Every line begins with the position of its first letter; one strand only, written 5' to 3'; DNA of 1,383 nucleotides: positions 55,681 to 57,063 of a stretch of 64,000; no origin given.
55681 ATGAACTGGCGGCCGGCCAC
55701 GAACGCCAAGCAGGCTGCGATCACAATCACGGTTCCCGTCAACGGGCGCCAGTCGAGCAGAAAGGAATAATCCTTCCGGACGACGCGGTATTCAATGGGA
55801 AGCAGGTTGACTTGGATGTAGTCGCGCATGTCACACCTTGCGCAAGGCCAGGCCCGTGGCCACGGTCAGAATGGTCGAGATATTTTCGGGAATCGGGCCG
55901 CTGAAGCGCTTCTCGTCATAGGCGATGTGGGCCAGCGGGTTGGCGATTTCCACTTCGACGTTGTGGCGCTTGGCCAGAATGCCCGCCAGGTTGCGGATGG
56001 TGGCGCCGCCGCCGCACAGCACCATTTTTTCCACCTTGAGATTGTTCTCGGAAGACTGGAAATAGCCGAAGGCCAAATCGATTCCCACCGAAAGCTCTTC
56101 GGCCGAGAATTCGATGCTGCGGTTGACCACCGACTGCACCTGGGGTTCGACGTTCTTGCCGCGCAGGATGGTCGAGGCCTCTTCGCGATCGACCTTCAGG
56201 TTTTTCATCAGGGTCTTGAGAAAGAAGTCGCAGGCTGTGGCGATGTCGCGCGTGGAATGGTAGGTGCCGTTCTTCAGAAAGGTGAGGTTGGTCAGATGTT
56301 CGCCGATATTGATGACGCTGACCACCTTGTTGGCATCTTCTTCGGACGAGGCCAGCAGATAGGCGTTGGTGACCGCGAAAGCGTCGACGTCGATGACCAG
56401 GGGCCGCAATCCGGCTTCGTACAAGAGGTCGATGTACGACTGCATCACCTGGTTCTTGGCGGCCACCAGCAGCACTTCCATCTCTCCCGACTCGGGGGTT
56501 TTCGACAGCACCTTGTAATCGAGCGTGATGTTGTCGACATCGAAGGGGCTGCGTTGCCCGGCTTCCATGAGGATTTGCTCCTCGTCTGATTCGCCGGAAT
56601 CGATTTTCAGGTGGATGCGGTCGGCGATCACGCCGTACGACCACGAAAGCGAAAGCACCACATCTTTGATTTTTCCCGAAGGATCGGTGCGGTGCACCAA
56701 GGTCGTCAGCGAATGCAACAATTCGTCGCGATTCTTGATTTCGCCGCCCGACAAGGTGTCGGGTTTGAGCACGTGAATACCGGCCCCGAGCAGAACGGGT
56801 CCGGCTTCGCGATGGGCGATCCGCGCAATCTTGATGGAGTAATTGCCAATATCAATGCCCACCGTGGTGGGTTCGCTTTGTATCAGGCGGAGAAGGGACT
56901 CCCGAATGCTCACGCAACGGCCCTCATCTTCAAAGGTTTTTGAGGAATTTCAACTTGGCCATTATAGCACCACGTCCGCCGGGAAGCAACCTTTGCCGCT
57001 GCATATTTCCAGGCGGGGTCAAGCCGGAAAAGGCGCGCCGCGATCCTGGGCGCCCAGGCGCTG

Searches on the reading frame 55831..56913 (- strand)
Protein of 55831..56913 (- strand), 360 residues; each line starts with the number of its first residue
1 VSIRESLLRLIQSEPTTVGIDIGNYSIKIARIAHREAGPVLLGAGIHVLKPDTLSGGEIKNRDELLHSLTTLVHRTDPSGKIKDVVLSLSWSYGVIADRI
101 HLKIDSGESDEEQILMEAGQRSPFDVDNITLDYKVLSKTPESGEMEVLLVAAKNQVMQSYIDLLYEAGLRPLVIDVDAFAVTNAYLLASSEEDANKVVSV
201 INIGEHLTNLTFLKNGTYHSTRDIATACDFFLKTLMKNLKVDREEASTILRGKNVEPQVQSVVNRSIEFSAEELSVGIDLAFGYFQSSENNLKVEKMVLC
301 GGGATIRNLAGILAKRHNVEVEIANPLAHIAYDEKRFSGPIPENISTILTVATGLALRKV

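Call 3: search_protein_families(library=pfam, proteins=[window:55831-56913:-], max_evalue=0.01)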
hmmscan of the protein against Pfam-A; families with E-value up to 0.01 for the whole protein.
window:55831-56913:- (360 aa): 3 families
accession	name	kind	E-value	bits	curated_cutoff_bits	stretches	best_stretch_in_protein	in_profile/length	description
PF11104.14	PilM_2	-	3.4e-50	171.3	27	1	19-359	1-339/340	Type IV pilus assembly protein PilM;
PF14450.12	FtsA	-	0.00014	22.6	31.8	1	200-327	2-113/127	Cell division protein FtsA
PF06723.19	MreB_Mbl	-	0.0088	15.4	27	0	296-326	276-307/327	MreB/Mbl protein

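Call 4: search_protein_families(library=ncbifam, proteins=[window:55831-56913:-], max_evalue=0.01)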
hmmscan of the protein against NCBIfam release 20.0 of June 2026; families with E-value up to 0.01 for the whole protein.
window:55831-56913:- (360 aa): 6 families
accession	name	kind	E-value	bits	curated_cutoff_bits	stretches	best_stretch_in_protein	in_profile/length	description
TIGR01175.1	pilM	subfamily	3.4e-45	154.5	133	1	16-360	4-348/348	type IV pilus assembly protein PilM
NF045709.1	Amuc_1101_fam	equivalog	2.3e-23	82.9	650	1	107-359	93-349/608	Amuc_1101 family PilM-like pilus complex protein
TIGR01174.1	ftsA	equivalog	7.5e-08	31.8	175.85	1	144-249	147-249/371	cell division protein FtsA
NF011660.0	PRK15080.1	equivalog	0.0014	17.9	182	1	199-322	144-256/277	ethanolamine utilization protein EutJ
TIGR02529.1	EutJ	subfamily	0.0021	17.5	152.1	1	198-322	110-223/239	ethanolamine utilization protein EutJ family protein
TIGR00904.1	mreB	subfamily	0.0088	15.1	365.75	0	295-331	282-319/334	MreB/Mrl family cell shape determining protein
